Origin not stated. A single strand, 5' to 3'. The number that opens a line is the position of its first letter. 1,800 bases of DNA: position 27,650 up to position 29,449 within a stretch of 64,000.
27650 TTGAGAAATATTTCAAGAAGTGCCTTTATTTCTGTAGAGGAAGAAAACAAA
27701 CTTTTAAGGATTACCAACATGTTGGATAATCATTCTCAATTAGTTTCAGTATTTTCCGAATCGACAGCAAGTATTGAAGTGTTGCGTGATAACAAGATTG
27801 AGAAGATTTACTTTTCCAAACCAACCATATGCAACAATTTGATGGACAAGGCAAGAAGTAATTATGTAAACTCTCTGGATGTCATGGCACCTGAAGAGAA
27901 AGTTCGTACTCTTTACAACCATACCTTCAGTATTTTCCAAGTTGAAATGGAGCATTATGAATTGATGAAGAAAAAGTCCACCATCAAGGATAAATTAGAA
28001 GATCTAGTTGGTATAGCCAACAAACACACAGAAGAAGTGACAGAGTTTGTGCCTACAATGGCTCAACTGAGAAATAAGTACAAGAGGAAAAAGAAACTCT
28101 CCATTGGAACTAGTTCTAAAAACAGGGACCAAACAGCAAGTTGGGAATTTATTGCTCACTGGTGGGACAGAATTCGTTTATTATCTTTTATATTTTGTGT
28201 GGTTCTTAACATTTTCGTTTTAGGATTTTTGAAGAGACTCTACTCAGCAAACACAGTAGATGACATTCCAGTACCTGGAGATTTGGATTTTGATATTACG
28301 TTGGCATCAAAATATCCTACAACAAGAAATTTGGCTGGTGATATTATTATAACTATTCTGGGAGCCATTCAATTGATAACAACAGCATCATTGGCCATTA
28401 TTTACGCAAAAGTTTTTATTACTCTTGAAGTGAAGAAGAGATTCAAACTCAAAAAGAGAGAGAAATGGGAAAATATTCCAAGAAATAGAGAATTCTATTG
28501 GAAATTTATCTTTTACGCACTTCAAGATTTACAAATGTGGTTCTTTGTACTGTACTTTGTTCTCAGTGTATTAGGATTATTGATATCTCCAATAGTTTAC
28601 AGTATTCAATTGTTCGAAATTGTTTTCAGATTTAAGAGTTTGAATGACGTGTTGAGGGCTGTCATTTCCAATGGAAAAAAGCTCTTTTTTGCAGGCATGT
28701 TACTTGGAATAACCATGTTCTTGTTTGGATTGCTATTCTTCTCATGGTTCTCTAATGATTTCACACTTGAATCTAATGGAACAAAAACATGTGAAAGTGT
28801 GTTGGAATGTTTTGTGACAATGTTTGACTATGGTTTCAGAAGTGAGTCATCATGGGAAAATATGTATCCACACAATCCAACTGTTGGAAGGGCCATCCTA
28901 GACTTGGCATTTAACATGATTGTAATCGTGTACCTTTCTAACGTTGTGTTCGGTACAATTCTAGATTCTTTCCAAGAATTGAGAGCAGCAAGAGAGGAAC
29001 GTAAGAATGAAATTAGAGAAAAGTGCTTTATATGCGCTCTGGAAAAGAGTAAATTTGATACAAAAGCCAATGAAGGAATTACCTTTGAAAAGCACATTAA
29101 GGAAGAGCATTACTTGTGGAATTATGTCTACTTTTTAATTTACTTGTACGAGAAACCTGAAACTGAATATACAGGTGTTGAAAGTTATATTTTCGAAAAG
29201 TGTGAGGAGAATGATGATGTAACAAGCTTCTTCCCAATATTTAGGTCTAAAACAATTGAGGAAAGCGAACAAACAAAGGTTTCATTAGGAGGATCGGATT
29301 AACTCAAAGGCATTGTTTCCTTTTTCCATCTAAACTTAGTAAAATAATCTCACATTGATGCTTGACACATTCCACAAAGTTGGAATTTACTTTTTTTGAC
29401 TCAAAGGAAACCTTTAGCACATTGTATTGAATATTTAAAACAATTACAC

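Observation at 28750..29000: The IP3R/RyR-family channel lacks the canonical GGVGD/GGIGD selectivity-filter motif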

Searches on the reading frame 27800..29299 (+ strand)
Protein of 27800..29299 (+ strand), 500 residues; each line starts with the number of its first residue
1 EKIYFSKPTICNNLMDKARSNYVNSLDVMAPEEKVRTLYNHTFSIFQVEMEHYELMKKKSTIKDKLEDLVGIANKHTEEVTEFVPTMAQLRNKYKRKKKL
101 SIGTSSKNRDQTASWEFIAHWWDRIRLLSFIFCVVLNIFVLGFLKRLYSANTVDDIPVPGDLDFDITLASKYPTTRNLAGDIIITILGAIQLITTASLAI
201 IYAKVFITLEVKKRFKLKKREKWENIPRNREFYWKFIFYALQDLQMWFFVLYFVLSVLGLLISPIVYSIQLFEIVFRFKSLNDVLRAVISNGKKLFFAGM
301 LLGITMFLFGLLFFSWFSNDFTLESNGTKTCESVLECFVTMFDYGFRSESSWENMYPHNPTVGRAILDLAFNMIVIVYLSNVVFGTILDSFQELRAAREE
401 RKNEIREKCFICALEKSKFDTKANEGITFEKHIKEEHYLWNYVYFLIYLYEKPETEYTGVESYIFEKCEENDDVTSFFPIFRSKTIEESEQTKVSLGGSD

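Call 6: search_solved_structures(query=window:27800-29299:+, max_evalue=0.001, show_alignments=3)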
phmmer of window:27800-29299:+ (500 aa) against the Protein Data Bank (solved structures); distinct sequences matched with E-value up to 0.001: 51.
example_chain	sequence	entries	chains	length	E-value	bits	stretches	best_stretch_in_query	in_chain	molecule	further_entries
9ymz_A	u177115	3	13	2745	1.8e-41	145.6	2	324-489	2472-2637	Inositol 1,4,5-trisphosphate-gated calcium channel ITPR2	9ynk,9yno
9ykk_A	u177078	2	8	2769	1.9e-41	145.5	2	324-489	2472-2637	Inositol 1,4,5-trisphosphate-gated calcium channel ITPR2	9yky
9yli_A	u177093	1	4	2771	1.9e-41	145.5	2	324-489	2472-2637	Inositol 1,4,5-trisphosphate-gated calcium channel ITPR2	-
7lhe_A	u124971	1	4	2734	3e-41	144.9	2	325-490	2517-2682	Inositol 1,4,5-trisphosphate receptor type 1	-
7lhf_A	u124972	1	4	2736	3e-41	144.9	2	325-490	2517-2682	Inositol 1,4,5-trisphosphate receptor type 1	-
6mu1_A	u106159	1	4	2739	3e-41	144.9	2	325-490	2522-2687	Inositol 1,4,5-trisphosphate receptor type 1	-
3jav_A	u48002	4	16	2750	3e-41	144.9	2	325-490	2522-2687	Inositol 1,4,5-trisphosphate receptor type 1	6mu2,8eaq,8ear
12ad_A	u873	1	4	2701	1.3e-40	142.7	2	328-489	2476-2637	Inositol 1,4,5-trisphosphate-gated calcium channel ITPR2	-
12ai_A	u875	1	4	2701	1.3e-40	142.7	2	328-489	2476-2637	Inositol 1,4,5-trisphosphate-gated calcium channel ITPR2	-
6uqk_A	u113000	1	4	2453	2.9e-40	141.6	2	320-484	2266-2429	inositol 1,4,5-triphosphate receptor, type 3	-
6dqj_A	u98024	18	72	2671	1.9e-39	138.9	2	320-489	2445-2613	Inositol 1,4,5-trisphosphate receptor type 3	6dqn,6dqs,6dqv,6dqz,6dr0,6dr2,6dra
7t3p_A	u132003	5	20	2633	4.1e-39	137.8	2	320-484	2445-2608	Inositol 1,4,5-trisphosphate receptor type 3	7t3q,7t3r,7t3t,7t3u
5go9_A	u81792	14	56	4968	6.1e-32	114.2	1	234-479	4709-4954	RyR2 | Ryanodine receptor 2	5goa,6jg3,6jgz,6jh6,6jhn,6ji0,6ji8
6wou_A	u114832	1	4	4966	7.9e-32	113.8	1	234-479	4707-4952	Ryanodine receptor 2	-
8dty_A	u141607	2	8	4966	7.9e-32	113.8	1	234-479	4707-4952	Ryanodine receptor 2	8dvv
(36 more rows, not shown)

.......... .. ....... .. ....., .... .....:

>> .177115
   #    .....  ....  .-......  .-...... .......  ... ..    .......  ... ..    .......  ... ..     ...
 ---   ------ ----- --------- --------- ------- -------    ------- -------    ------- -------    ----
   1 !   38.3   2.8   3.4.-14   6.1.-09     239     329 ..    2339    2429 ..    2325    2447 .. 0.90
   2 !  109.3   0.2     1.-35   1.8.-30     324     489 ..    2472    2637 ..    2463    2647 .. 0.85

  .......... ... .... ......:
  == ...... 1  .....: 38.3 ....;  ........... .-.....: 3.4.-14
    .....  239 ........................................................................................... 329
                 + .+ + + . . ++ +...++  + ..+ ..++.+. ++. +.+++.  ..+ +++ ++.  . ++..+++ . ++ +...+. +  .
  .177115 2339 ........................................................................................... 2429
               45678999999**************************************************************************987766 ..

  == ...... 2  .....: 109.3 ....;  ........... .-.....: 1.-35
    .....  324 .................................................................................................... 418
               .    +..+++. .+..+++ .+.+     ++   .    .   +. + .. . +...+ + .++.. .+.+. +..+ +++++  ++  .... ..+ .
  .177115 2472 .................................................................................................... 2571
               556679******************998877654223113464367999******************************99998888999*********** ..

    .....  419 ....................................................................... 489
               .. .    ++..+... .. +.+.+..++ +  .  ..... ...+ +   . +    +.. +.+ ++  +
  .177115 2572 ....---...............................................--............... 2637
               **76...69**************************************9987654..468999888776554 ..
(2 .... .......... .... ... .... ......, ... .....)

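Call 7: find_homologous_proteins(query=window:27800-29299:+, max_evalue=0.00001)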
Query window:27800-29299:+ (500 aa): 2 proteins with E <= 0.00001 among 7330 candidates.
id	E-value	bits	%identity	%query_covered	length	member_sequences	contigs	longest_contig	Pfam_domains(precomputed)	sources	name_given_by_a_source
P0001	4.1e-71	258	31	99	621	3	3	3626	PF00520.38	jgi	jgi:hypothetical protein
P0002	2.0e-34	137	36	48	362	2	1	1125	PF00520.38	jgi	-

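Call 24: search_protein_representatives(protein=window:27800-29299:+)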
Query: 500 residues. Proteins with E-value up to 0.001 (for the whole library): 4212; up to 1e-10: 2233; up to 1e-30: 266. The best 150 are listed.
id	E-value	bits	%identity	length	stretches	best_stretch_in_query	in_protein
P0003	1.6e-180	617.4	58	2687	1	1-495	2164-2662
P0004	5.1e-162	556.4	55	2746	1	1-491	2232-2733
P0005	2.1e-149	514.8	63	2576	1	1-379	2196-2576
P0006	1.4e-92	327.4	39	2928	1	1-491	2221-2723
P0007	1.6e-91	323.8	43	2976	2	115-491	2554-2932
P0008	1.6e-88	314.0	42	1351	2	111-491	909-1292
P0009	1.2e-83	297.9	40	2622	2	105-491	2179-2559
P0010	1.8e-81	290.7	38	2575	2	111-493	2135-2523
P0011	3.4e-79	283.2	36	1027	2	117-491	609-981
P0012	2.1e-77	277.3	38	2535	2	110-492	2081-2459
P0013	1.0e-76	275.0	35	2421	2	115-492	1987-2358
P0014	1.6e-71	257.9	39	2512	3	225-495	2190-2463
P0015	2.5e-65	237.5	35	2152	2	131-493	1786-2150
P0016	2.7e-60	220.9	35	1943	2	118-493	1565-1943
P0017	4.8e-57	210.2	37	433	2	115-437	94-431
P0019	1.0e-45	172.8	34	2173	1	183-491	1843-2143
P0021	1.2e-43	166.1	35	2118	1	181-487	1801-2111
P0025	5.5e-43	163.8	37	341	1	240-486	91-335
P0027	3.4e-42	161.2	39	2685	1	247-488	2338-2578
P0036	1.6e-39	152.4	35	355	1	234-489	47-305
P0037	1.7e-39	152.3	34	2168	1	237-472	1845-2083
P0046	1.0e-38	149.7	48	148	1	306-452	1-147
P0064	2.0e-37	145.5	36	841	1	181-488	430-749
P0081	1.3e-36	142.8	31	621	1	203-488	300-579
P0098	1.0e-35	139.8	33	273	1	247-491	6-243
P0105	1.9e-35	139.0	31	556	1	237-489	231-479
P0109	2.3e-35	138.7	33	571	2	226-493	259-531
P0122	7.2e-35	137.1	30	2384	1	184-489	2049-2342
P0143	3.3e-34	134.9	34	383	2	121-359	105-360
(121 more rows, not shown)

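Call 30: list_cluster_members(proteins=[P0003, P0004, P0005, P0006, P0007, P0009, P0010, P0012, P0013, P0014])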
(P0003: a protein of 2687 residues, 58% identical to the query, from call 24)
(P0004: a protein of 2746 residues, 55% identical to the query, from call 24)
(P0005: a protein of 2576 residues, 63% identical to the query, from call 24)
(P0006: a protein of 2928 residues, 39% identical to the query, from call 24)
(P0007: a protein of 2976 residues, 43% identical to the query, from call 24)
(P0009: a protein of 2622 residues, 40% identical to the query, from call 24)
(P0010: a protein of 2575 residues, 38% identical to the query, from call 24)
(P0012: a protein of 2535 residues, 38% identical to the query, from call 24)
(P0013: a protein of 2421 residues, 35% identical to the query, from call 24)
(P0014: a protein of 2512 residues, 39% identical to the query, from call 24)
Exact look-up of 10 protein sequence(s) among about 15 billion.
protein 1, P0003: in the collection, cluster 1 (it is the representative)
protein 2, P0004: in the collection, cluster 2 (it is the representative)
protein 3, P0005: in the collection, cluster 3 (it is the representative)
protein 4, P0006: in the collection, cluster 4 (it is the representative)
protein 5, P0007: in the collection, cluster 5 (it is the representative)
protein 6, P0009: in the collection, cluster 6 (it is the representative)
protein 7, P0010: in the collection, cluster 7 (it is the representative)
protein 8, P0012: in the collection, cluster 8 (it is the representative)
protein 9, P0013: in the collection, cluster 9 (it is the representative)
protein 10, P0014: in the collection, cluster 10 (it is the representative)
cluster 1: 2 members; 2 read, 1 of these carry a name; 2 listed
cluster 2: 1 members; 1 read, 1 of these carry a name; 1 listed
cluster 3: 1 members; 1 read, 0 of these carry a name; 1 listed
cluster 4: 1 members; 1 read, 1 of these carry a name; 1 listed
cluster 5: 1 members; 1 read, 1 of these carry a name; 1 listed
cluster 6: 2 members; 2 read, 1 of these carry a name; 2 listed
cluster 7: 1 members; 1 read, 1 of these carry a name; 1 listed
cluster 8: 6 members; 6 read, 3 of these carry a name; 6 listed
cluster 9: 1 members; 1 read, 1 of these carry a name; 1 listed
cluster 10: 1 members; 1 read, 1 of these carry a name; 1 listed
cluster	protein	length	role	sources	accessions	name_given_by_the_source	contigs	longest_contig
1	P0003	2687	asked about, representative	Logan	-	-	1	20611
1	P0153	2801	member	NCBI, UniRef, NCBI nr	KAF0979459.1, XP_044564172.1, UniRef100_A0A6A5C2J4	hypothetical protein FDP41_001802 [Naegleria fowleri] | MIR domain-containing protein n=1 Tax=Naegleria fowleri TaxID=5763 RepID=A0A6A5C2J4_NAEFO | uncharacterized protein FDP41_001802 [Naegleria fowleri]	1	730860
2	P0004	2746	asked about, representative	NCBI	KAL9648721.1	hypothetical protein ABK040_003659 [Willaertia magna]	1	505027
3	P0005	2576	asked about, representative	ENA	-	-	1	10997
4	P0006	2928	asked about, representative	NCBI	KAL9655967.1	hypothetical protein ABK040_007588 [Willaertia magna]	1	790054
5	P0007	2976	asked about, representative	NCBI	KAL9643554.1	hypothetical protein ABK040_010167 [Willaertia magna]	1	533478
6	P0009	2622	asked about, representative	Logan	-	-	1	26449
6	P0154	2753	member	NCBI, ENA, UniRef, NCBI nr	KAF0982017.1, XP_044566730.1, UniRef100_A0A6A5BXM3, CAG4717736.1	hypothetical protein FDP41_011878 [Naegleria fowleri] | Uncharacterized protein n=1 Tax=Naegleria fowleri TaxID=5763 RepID=A0A6A5BXM3_NAEFO | uncharacterized protein FDP41_011878 [Naegleria fowleri]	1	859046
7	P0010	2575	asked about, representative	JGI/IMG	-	hypothetical protein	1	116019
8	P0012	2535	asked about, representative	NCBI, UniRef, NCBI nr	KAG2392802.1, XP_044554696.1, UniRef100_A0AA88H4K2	hypothetical protein C9374_011527 [Naegleria lovaniensis] | MIR domain-containing protein n=1 Tax=Naegleria lovaniensis TaxID=51637 ... | uncharacterized protein C9374_011527 [Naegleria lovaniensis]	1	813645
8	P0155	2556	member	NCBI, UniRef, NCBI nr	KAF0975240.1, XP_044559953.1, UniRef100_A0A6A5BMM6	hypothetical protein FDP41_005992 [Naegleria fowleri] | MIR domain-containing protein n=1 Tax=Naegleria fowleri TaxID=5763 RepID=A0A6A5BMM6_NAEFO | uncharacterized protein FDP41_005992 [Naegleria fowleri]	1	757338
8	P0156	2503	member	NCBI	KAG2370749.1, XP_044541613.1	hypothetical protein C9374_014272, partial [Naegleria lovaniensis]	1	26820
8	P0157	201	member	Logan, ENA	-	-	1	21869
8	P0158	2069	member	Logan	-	-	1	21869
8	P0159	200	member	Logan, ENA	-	-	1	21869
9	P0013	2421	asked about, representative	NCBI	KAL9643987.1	hypothetical protein ABK040_005455 [Willaertia magna]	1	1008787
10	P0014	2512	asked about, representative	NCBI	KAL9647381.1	hypothetical protein ABK040_011745 [Willaertia magna]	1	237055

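Call 35: list_cluster_members(proteins=[P0008, P0011, P0015, P0016, P0017, P0021, P0046, P0109, P0143, P0036])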
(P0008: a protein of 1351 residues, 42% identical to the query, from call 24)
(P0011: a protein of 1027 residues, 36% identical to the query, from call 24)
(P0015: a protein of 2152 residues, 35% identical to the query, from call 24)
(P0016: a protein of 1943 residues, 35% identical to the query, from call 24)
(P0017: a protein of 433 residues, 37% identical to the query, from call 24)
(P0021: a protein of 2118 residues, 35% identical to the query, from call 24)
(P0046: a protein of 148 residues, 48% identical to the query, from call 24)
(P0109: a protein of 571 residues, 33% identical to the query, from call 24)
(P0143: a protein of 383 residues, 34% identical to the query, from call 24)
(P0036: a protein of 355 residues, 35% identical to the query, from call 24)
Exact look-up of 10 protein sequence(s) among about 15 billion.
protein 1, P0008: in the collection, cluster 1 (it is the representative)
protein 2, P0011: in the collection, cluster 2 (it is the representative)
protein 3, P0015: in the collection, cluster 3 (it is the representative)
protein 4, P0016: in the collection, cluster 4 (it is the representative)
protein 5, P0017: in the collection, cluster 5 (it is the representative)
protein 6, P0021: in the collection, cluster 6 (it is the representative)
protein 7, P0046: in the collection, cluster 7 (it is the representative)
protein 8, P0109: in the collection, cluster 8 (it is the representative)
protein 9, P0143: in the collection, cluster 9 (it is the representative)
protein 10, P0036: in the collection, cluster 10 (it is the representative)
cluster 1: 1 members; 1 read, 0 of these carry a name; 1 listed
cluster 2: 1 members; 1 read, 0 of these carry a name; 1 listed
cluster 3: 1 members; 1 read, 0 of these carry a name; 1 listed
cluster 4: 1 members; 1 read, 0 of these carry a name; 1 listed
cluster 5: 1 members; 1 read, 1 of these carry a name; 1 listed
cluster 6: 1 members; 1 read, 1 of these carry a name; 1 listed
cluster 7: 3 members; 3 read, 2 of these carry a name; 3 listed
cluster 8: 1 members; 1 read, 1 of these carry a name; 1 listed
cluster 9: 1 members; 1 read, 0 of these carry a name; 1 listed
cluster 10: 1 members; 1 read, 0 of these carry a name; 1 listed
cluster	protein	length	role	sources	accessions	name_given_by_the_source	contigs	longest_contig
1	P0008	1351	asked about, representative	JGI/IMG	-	-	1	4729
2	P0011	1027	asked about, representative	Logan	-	-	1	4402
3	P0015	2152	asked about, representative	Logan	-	-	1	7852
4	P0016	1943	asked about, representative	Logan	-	-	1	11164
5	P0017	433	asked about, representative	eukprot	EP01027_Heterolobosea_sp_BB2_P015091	GEZU01021623.1.p1 GENE.GEZU01021623.1~~GEZU01021623.1.p1 ORF type:complete len:434 ...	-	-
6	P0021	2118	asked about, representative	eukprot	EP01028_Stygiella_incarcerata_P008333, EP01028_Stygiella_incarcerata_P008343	TRINITY_DN361_c0_g1_i13.p1 TRINITY_DN361_c0_g1~~TRINITY_DN361_c0_g1_i13.p1 ORF ...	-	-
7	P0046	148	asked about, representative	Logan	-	-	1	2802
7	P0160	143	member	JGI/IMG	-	hypothetical protein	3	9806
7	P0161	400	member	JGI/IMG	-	hypothetical protein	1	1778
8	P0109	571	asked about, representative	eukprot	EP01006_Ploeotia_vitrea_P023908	TRINITY_DN56589_c0_g1_i1.p1 TRINITY_DN56589_c0_g1~~TRINITY_DN56589_c0_g1_i1.p1 ORF ...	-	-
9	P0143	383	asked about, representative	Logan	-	-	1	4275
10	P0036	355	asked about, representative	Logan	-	-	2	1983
